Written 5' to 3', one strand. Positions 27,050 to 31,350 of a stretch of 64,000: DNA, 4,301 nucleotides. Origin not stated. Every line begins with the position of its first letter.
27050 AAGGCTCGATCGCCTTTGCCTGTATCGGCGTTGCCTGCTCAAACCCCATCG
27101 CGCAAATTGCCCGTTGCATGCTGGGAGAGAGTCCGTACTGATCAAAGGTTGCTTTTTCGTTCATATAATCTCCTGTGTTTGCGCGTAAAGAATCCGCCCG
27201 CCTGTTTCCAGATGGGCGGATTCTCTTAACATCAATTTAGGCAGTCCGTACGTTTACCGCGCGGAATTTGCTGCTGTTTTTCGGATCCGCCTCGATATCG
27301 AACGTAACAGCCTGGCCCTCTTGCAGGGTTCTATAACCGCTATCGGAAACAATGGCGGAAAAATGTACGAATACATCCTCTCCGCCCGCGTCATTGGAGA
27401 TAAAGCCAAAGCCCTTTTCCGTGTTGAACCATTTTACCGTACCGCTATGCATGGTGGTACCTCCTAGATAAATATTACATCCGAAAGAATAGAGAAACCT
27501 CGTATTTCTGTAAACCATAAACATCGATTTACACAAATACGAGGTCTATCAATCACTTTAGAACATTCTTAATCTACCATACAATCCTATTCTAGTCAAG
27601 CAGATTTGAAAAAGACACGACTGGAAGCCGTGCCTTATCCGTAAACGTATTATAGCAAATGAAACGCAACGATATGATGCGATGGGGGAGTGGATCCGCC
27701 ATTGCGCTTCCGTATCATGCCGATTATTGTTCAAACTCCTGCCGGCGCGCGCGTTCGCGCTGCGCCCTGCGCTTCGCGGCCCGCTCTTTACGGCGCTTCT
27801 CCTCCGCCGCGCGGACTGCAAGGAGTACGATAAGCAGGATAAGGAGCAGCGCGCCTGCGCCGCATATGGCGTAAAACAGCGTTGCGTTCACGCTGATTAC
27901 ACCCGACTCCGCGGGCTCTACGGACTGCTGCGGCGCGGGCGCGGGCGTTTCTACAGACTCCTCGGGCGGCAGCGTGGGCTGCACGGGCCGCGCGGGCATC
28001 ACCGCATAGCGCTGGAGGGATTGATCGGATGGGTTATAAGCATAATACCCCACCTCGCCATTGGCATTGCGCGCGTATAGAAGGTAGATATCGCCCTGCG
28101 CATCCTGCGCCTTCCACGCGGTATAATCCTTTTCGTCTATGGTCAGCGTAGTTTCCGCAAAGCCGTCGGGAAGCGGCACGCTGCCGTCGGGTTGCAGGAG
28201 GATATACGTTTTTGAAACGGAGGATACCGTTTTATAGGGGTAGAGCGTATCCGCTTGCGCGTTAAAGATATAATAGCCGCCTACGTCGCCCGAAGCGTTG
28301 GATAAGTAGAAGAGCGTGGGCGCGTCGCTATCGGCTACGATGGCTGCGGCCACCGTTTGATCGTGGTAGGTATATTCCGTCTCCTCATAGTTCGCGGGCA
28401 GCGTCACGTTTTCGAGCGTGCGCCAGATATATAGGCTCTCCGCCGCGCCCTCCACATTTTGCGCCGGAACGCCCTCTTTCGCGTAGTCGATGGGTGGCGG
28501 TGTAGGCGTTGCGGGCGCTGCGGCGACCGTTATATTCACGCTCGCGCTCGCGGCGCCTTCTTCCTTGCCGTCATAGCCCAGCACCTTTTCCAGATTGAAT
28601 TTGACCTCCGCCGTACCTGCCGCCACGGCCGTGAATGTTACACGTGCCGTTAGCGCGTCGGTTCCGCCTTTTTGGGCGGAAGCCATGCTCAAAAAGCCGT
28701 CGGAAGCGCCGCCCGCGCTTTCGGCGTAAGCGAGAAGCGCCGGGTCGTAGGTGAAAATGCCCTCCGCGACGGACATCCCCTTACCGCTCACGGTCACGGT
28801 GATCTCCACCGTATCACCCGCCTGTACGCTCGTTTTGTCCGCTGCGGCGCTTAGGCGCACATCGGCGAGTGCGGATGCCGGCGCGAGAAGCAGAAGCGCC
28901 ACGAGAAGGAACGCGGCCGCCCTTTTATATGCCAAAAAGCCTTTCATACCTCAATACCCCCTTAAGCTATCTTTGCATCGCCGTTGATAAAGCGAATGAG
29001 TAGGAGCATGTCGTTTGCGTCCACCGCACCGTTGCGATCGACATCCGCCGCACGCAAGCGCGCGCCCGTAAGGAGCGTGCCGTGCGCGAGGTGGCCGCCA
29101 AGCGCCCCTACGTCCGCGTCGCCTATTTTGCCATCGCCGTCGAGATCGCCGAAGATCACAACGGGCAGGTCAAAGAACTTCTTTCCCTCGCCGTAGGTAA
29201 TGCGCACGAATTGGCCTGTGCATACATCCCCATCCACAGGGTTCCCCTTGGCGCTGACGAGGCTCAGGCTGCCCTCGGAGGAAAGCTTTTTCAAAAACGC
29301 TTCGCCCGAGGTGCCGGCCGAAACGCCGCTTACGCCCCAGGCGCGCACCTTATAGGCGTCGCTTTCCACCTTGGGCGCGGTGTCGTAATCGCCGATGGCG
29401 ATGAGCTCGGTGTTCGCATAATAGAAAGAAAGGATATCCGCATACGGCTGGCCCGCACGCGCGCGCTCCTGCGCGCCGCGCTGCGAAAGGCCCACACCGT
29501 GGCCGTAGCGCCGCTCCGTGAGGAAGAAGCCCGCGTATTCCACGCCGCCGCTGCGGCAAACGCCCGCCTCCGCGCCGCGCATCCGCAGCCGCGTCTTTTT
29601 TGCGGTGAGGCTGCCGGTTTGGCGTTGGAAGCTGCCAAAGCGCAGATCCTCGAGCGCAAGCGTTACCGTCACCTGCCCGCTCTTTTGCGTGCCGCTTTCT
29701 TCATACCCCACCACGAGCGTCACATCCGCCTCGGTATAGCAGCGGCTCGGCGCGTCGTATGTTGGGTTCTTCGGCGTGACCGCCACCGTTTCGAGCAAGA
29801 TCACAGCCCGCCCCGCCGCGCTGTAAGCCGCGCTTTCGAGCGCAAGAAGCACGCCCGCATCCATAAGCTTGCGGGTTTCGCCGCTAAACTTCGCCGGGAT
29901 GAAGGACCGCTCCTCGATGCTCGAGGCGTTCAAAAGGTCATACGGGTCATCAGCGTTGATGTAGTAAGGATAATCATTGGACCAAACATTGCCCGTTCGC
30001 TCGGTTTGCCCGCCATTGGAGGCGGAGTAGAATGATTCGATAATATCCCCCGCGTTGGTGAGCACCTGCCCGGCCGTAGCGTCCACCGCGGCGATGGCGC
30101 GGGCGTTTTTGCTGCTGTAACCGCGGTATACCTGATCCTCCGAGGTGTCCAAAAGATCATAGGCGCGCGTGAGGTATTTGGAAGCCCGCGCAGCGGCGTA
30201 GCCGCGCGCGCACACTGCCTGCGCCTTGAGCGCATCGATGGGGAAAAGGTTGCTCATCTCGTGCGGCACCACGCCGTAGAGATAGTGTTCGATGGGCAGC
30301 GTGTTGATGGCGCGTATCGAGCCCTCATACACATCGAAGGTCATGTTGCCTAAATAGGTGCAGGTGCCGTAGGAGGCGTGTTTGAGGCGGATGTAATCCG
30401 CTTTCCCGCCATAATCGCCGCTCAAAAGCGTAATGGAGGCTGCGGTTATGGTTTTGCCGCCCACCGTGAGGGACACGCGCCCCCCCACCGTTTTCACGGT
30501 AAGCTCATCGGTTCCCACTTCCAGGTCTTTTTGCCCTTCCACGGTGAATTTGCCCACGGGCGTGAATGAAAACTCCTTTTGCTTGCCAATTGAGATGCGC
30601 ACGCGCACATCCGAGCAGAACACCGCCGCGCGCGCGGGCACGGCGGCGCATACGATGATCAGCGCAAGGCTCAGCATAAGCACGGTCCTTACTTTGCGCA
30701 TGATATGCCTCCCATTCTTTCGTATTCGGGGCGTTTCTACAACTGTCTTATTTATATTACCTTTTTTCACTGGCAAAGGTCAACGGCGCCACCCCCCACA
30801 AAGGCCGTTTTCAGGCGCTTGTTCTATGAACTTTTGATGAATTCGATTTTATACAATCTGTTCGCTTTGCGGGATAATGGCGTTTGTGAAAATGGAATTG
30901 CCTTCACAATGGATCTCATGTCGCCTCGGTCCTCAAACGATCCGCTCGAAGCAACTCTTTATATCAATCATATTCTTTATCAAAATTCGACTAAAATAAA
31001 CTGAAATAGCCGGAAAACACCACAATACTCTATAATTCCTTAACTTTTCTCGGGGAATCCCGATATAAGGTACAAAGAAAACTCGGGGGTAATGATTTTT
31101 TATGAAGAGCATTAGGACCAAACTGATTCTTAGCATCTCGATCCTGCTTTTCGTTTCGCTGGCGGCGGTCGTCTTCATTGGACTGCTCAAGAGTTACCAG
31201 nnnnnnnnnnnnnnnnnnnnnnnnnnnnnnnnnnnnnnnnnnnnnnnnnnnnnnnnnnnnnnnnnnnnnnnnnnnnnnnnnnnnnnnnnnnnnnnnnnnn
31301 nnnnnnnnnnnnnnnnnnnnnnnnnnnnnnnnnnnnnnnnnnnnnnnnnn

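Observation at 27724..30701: Non-cellulosomal cohesin-dockerin gene pair predicted to tether a SpoIID-type peptidoglycan enzyme to the membrane surface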

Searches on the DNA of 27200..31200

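Call 64: search_rna_families(source=window, start=27200, end=31200, threshold=evalue, max_evalue=1)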
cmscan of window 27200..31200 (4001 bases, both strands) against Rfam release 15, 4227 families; matches with E-value up to 1: 1.
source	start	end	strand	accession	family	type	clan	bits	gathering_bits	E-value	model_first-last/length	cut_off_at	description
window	27283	27606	-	RF01766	cspA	Cis-reg; thermoregulator;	-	20.8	78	0.02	1-428/428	no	cspA thermoregulator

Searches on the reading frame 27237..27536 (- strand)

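Call 31: search_protein_families(library=pfam, proteins=[window:27237-27536:-], max_evalue=0.00001)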
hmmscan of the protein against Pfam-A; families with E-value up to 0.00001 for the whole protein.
window:27237-27536:- (99 aa): 1 family
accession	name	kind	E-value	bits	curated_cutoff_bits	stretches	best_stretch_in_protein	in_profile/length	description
PF00313.28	CSD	-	1.8e-24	85.8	27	1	31-97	2-64/66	'Cold-shock' DNA-binding domain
